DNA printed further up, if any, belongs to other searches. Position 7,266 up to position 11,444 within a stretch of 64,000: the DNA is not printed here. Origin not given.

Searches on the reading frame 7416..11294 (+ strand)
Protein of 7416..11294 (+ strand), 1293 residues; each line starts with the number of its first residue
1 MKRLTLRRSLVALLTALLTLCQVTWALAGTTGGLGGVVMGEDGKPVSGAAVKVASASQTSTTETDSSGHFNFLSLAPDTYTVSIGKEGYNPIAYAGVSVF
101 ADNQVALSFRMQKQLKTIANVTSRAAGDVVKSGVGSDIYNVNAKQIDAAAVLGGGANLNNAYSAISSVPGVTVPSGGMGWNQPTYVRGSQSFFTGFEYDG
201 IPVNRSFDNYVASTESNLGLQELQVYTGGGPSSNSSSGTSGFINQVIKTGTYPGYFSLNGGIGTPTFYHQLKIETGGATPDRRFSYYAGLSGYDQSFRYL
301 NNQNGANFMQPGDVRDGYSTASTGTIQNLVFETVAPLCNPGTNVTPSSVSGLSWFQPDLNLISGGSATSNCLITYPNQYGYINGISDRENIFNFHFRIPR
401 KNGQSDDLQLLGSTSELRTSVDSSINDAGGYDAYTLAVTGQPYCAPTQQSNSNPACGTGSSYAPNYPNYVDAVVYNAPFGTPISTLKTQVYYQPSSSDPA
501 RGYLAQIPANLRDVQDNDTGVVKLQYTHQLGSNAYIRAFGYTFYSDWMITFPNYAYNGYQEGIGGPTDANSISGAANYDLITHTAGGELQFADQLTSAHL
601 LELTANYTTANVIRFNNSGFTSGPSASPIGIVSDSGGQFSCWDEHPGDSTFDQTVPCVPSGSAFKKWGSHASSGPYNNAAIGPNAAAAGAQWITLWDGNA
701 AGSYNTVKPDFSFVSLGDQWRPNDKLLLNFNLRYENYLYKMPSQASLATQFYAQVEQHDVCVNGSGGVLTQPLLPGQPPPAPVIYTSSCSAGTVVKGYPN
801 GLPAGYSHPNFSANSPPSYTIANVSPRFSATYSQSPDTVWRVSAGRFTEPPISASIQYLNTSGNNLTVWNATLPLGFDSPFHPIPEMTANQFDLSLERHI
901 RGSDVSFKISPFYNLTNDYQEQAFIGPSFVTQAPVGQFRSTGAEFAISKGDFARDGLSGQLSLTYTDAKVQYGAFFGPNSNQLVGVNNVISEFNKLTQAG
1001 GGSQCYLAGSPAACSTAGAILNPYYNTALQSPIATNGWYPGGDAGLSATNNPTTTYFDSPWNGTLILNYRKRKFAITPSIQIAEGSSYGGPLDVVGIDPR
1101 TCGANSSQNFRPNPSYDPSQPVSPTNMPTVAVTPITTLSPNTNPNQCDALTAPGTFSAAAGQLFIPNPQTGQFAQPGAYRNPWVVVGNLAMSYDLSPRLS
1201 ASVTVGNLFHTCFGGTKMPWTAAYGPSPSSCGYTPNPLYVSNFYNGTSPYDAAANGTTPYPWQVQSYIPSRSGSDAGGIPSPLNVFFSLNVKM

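Call 69: search_protein_families(library=pfam, proteins=[window:7416-11294:+], max_evalue=0.0001)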
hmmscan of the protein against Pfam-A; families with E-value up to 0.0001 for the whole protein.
window:7416-11294:+ (1293 aa): 4 families
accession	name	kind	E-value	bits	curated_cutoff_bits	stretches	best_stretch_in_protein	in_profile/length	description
PF13620.12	CarboxypepD_reg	-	1.2e-14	54.9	32.3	1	34-112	2-82/82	Carboxypeptidase regulatory-like domain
PF00593.30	TonB_dep_Rec_b-barrel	-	4.5e-08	33.8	27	1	531-977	24-357/436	TonB dependent receptor-like, beta-barrel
PF13715.12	CarbopepD_reg_2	-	8.6e-06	26.1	32.2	1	36-119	3-84/88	CarboxypepD_reg-like domain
PF07715.20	Plug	-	1.8e-05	25.6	23.9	1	157-241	21-106/107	TonB-dependent Receptor Plug Domain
